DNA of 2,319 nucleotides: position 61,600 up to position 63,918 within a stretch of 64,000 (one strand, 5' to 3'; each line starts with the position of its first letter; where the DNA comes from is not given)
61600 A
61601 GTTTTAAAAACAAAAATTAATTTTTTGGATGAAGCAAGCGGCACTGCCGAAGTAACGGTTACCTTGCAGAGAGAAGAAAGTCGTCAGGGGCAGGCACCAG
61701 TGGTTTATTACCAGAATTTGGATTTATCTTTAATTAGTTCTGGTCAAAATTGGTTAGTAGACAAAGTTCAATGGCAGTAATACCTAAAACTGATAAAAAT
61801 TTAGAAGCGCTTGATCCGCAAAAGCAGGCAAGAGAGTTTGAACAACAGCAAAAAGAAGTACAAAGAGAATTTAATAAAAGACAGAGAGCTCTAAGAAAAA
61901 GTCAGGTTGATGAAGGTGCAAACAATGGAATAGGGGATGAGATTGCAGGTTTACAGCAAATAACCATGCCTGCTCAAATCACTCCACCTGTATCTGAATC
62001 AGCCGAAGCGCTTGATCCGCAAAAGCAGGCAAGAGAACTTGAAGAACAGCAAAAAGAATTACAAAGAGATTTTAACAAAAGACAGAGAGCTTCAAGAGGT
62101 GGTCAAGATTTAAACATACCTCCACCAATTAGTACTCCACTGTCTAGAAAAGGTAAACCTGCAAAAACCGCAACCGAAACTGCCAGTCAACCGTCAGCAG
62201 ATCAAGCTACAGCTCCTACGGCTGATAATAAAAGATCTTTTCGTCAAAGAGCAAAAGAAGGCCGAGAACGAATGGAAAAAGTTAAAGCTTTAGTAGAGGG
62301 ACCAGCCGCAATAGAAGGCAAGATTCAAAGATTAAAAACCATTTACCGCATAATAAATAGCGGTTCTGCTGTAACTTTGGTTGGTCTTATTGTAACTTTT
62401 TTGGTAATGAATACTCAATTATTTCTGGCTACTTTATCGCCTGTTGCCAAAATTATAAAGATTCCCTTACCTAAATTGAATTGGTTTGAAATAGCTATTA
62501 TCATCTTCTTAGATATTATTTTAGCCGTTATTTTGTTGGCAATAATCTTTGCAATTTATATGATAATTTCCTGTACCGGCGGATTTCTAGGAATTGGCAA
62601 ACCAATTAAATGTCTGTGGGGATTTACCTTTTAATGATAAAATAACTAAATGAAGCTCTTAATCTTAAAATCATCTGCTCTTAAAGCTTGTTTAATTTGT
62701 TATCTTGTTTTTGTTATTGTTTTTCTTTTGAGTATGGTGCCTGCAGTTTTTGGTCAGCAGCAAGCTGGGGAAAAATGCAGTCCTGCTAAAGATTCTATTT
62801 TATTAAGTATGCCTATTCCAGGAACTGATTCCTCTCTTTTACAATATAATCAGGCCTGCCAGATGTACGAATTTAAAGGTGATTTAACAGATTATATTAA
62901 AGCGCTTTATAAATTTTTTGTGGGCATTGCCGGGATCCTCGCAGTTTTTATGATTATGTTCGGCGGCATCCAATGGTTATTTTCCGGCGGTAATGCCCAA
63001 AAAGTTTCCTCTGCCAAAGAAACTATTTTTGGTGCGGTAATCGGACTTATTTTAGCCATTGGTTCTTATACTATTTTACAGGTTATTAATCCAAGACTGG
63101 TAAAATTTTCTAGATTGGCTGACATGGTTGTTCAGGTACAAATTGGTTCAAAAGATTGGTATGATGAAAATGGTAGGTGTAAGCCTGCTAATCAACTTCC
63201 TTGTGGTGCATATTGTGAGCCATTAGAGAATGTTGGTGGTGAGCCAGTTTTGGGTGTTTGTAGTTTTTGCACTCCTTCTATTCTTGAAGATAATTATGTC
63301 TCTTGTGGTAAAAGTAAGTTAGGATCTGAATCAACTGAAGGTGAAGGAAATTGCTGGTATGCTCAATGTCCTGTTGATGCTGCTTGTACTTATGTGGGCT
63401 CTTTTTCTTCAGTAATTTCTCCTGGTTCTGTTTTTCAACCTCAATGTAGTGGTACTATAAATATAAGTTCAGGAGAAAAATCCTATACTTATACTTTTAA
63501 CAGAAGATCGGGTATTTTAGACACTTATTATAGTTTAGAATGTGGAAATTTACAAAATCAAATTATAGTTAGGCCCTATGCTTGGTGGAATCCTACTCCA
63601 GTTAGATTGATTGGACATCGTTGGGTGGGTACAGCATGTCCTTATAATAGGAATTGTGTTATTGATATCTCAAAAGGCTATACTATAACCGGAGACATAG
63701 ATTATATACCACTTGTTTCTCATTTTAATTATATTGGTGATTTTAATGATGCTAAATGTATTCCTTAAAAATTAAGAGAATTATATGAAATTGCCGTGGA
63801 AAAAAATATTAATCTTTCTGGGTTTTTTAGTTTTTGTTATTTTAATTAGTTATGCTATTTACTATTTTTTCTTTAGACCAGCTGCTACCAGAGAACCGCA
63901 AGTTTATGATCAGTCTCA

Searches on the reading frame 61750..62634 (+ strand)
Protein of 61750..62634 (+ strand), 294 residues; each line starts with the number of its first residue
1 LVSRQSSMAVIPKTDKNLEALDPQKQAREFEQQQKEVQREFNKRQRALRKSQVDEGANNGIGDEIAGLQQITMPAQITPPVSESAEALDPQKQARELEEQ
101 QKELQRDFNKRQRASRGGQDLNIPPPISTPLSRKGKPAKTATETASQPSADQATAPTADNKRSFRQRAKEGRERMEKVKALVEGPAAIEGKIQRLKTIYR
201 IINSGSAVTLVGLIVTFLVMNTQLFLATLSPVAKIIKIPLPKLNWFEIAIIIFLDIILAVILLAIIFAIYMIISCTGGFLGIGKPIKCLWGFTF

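Call 19: search_protein_families(library=pfam, proteins=[window:61750-62634:+], max_evalue=0.001)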
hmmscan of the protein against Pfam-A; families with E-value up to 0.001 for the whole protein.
window:61750-62634:+ (294 aa): 0 families

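Call 82: search_protein_families(library=pfam, proteins=[window:61750-62634:+], max_evalue=1)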
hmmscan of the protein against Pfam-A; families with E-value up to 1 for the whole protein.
window:61750-62634:+ (294 aa): 3 families
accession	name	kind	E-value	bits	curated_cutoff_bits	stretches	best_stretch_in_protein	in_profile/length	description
PF19793.4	DUF6277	-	0.57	10.8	32.8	0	5-52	53-99/117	Family of unknown function (DUF6277)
PF01820.27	Dala_Dala_lig_N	-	0.61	11.1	34.6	0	136-202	51-117/121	D-ala D-ala ligase N-terminus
PF23906.1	DUF7248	-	0.98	9.9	27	0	243-273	6-36/58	Family of unknown function (DUF7248)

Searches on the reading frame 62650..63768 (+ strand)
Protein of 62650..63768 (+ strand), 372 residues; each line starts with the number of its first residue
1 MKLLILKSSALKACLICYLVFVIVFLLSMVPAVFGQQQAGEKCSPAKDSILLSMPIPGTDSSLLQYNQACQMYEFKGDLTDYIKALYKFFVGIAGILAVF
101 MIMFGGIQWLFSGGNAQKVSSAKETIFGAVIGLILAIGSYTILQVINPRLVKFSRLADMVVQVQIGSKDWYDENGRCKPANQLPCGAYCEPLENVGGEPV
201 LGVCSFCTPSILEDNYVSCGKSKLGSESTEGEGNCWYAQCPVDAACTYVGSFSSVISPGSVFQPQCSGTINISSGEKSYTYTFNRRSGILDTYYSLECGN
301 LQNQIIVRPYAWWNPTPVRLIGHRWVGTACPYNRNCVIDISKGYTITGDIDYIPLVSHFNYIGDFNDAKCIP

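Call 19: search_protein_families(library=pfam, proteins=[window:62650-63768:+], max_evalue=0.001)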
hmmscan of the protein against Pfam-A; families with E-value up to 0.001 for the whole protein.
window:62650-63768:+ (372 aa): 2 families
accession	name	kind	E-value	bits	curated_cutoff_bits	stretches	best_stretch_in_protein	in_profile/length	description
PF18895.5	T4SS_pilin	-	1.9e-09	37.9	26.6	1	79-145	5-70/71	Type IV secretion system pilin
PF04956.18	TrbC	-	0.0001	22.9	27.9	1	77-144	35-96/98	TrbC/VIRB2 pilin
